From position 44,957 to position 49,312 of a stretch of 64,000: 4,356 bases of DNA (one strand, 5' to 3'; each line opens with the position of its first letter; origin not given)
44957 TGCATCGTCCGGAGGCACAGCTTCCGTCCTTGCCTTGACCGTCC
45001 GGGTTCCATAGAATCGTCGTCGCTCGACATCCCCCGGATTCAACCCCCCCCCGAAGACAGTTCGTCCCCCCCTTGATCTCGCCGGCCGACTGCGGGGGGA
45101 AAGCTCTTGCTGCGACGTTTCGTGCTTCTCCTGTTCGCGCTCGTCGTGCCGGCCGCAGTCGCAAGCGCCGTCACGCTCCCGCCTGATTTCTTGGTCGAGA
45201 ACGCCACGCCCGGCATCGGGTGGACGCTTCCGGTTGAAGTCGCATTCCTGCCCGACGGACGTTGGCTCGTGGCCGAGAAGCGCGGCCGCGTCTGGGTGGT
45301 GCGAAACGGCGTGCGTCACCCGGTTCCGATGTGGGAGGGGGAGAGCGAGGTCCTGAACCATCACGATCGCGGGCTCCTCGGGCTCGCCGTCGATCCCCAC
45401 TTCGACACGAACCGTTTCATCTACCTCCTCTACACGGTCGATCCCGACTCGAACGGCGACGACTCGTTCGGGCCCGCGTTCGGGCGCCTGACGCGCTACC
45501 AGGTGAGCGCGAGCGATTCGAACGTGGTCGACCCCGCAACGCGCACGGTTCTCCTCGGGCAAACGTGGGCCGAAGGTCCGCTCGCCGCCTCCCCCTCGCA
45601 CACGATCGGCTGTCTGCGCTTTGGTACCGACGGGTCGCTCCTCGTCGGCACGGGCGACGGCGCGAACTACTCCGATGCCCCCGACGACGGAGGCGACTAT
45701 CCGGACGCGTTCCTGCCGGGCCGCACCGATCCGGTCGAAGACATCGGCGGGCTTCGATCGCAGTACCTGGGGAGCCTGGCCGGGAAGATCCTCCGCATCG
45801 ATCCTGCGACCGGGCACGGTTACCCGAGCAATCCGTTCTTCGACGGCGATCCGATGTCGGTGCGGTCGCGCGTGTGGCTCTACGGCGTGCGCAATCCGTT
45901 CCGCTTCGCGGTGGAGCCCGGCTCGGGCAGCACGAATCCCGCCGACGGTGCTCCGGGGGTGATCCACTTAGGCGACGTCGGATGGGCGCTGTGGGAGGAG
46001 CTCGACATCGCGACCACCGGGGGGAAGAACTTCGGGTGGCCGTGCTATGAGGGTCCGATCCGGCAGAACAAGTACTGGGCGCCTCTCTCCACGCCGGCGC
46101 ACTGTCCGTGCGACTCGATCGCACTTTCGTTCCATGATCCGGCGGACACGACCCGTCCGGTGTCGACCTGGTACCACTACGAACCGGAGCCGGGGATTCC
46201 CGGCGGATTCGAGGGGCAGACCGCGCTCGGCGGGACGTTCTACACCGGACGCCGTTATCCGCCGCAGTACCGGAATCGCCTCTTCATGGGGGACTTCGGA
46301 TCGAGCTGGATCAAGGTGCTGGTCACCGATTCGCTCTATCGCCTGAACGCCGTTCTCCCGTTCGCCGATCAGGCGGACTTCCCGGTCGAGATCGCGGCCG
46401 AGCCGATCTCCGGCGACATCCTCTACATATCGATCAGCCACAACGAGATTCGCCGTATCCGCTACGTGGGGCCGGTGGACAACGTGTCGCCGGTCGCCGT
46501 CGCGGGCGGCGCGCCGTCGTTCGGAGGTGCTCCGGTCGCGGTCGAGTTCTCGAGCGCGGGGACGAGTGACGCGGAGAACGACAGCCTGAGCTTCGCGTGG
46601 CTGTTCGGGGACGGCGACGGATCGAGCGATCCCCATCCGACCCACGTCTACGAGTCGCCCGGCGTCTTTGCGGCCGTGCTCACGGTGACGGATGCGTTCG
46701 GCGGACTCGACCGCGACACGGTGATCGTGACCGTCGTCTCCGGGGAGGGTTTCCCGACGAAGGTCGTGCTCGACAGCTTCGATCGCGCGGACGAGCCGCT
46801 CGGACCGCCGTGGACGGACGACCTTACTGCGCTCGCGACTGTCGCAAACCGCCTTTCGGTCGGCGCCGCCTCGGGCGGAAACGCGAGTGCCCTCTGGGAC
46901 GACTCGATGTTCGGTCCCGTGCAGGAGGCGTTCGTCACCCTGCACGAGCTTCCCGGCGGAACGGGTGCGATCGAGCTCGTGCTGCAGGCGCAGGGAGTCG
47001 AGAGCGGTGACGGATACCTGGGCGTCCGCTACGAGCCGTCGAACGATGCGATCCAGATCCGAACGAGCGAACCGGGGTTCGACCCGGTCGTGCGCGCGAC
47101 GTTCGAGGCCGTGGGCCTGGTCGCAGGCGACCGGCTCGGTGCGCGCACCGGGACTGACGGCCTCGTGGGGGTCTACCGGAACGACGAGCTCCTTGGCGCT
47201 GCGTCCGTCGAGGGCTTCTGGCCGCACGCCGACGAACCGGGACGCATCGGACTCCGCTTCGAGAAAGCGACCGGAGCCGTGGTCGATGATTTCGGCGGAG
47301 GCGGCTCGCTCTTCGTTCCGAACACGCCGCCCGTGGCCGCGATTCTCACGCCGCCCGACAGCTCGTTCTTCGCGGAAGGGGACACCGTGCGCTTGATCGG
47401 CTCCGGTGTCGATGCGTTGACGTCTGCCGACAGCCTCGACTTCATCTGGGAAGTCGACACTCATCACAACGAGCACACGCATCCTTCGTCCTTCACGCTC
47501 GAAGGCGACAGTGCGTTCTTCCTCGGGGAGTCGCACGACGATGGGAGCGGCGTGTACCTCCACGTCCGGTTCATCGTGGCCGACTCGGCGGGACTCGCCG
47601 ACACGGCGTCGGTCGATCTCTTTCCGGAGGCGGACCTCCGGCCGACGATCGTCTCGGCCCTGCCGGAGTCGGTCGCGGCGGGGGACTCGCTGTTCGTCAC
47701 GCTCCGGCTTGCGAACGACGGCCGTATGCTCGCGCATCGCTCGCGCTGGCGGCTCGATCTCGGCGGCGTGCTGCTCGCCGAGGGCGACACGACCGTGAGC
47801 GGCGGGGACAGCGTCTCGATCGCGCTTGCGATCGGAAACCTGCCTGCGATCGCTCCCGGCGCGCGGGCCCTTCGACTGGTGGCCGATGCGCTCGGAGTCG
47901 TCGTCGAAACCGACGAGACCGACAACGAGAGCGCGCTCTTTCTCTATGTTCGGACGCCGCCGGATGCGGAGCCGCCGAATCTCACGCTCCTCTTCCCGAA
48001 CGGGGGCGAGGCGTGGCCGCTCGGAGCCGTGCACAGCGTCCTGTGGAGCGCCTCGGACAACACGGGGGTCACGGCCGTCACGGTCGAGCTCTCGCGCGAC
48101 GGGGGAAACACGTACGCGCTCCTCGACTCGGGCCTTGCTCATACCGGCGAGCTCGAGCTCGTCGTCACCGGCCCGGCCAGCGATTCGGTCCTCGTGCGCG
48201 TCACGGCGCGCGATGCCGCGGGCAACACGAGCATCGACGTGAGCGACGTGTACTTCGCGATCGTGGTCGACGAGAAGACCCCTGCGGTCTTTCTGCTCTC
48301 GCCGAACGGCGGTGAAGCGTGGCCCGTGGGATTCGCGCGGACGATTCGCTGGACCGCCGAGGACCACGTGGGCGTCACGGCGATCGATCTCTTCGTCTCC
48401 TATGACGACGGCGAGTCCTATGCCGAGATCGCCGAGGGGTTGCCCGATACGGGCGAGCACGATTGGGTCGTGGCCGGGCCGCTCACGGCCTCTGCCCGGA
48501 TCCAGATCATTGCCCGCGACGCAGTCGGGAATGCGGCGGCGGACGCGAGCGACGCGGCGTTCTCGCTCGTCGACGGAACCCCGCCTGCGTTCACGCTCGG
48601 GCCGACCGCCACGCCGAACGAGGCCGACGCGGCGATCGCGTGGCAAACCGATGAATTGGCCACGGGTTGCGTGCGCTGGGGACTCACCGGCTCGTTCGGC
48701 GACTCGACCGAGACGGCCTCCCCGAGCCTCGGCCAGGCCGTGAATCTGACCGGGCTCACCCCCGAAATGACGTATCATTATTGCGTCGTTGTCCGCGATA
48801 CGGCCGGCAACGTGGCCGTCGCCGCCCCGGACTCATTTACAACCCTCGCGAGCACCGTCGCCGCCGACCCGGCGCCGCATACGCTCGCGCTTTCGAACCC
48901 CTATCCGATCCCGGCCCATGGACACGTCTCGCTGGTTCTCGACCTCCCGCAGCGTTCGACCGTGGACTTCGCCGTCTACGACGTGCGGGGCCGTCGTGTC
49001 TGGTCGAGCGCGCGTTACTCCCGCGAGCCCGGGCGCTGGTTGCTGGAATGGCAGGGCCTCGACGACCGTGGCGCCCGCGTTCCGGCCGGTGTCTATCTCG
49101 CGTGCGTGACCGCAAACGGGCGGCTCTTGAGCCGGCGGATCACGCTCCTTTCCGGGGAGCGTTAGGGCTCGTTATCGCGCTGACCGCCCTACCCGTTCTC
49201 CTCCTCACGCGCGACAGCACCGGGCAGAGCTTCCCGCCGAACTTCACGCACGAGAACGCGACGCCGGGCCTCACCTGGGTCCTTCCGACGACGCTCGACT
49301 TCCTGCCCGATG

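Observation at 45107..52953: Tandem duplicated giant secreted proteins: GSDH beta-propeller + PKD + Ig-like repeats + T9SS C-terminal domain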

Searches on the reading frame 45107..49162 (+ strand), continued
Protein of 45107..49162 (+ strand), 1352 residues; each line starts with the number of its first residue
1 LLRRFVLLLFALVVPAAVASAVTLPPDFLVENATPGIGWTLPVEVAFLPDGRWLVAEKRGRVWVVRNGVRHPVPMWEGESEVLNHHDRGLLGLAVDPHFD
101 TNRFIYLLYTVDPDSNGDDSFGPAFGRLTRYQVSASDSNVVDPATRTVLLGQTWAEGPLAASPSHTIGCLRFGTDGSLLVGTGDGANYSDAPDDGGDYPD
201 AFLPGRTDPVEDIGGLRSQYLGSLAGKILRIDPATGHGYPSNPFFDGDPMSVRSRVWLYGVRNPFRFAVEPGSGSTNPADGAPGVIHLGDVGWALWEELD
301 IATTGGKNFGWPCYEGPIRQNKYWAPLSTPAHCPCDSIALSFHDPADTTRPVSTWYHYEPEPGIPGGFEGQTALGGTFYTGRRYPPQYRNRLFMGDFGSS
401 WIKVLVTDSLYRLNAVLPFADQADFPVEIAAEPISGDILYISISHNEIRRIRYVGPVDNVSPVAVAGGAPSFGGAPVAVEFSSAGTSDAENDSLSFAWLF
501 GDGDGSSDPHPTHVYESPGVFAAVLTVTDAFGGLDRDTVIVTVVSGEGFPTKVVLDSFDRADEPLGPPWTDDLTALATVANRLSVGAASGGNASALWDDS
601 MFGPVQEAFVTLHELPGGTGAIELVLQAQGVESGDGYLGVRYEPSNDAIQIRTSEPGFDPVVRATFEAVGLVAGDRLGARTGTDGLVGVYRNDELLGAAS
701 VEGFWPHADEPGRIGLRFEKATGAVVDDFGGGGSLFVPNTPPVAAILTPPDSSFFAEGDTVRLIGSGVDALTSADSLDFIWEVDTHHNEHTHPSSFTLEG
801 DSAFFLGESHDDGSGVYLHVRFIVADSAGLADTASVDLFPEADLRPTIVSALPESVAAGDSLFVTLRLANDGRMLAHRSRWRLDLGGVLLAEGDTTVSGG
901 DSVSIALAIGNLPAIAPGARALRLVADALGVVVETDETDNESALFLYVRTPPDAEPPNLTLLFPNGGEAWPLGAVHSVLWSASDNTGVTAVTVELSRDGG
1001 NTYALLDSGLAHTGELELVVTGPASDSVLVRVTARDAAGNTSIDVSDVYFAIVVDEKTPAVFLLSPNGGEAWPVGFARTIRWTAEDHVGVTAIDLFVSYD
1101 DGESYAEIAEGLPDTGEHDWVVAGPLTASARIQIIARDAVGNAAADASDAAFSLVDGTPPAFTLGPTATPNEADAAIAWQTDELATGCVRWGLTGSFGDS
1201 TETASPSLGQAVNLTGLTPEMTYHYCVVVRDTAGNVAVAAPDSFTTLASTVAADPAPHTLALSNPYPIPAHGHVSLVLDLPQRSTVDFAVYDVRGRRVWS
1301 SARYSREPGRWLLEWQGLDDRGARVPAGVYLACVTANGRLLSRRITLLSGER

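Call 13: find_encoding_contigs(protein=P0001, flank=10000, max_places=6)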
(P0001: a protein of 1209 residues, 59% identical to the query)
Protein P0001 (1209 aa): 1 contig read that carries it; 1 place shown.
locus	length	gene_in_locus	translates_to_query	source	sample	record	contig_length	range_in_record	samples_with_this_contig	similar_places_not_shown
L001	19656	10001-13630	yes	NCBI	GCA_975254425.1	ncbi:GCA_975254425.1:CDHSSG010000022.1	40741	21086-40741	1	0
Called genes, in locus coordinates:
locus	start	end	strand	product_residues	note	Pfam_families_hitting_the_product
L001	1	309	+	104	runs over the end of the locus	-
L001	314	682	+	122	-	PF07883:Cupin_2 (weak)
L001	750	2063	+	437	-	PF04748:Polysacc_deac_2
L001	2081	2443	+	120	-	-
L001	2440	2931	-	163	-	-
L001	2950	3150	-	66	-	PF12844:HTH_19 (weak), PF13560:HTH_31, PF01381:HTH_3, PF13413:HTH_25 (weak), PF13443:HTH_26 (weak)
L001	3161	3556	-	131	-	-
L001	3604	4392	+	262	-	PF10502:Peptidase_S26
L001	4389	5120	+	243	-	PF01177:Asp_Glu_race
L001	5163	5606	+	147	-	PF00903:Glyoxalase, PF18029:Glyoxalase_6 (weak)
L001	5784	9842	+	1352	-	PF07995:GSDH, PF00801:PKD, PF18911:PKD_4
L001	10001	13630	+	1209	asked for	PF07995:GSDH, PF17957:Big_7 (faint), PF00801:PKD, PF18911:PKD_4, PF13860:FlgD_ig (weak)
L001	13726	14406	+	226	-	PF07617:DUF1579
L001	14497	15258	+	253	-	PF06778:Chlor_dismutase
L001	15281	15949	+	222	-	-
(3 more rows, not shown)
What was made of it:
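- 45107..49165 (+): Gene A, 1352 aa. TTG start preceded by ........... Sec-type signal peptide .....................|VT (aa 1-21). The same 1352-aa gene is called in GCA_975254425.1 (call 13).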

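Call 18: search_solved_structures(query=window:45107-49162:+, max_evalue=0.01, show_alignments=2)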
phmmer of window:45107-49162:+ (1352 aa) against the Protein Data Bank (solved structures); distinct sequences matched with E-value up to 0.01: 23.
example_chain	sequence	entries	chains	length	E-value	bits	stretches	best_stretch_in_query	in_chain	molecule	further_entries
9lrk_A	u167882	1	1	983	4.2e-13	51.2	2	476-536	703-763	Collagenase ColH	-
9lqj_A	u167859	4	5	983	4.2e-13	51.2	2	476-536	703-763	Collagenase ColH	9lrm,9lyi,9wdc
2ism_A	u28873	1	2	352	3.8e-11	44.7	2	38-112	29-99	Putative oxidoreductase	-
3a9g_A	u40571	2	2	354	2.8e-07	31.9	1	41-187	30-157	Putative uncharacterized protein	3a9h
4u7k_A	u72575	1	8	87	3.6e-07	31.5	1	476-535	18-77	ColH protein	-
4u6t_A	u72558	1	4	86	3.6e-07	31.5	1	476-535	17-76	ColH protein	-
4aqo_A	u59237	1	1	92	7.4e-07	30.5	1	458-538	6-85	COLLAGENASE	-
4jgu_A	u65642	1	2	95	9.2e-07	30.2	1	468-542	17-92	ColH protein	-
4jrw_A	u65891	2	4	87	3.1e-06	28.4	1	462-538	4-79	Collagenase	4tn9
2g8s_A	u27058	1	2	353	4e-06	28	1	218-319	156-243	Glucose/sorbosone dehydrogenases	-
2y72_A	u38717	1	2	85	8.7e-06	26.9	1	469-538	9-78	COLLAGENASE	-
4l9d_A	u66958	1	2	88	2.8e-05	25.3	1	481-537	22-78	Protease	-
2y3u_A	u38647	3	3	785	5e-05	24.4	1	458-537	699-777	COLLAGENASE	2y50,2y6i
1l0q_A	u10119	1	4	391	5.8e-05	24.2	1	487-550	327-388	Surface layer protein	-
7cdy_A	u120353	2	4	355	0.00028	21.9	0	219-316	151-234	glucose dehydrogenase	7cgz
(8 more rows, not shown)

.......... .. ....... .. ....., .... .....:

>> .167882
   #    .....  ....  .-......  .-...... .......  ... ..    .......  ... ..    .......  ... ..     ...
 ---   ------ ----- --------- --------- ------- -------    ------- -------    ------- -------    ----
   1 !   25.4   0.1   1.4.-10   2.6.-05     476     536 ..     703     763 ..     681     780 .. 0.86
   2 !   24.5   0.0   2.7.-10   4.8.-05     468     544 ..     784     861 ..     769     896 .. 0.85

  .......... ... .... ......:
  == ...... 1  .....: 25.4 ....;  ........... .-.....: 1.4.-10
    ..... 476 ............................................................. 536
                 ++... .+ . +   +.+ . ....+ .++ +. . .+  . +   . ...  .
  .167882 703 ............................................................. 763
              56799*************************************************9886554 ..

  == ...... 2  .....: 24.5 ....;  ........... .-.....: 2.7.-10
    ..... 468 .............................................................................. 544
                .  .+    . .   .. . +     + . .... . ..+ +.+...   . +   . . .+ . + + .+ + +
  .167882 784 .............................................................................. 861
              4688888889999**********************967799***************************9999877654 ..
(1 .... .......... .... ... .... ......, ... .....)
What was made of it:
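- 46472..46741 (+): A aa 456-545: PKD domain. Matches the ColH/ColG PKD domains in the PDB (call 18).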

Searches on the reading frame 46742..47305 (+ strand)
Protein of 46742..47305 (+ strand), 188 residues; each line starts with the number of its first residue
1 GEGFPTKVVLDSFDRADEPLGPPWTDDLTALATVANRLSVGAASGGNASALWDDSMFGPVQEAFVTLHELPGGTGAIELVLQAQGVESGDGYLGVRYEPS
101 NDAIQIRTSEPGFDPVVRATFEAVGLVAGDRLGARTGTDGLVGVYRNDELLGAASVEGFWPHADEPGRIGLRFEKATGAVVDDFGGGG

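Call 38: search_protein_families(library=pfam, proteins=[window:46742-47305:+], max_evalue=5)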
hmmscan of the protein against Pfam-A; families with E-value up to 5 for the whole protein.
seq(188 aa): 0 families
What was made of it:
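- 46742..47305 (+): A aa 546-733: concanavalin-A-like lectin jelly roll. It has no Pfam hit and is specific to the Eisenbacteria-type members of the family. No Pfam hit (call 38).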
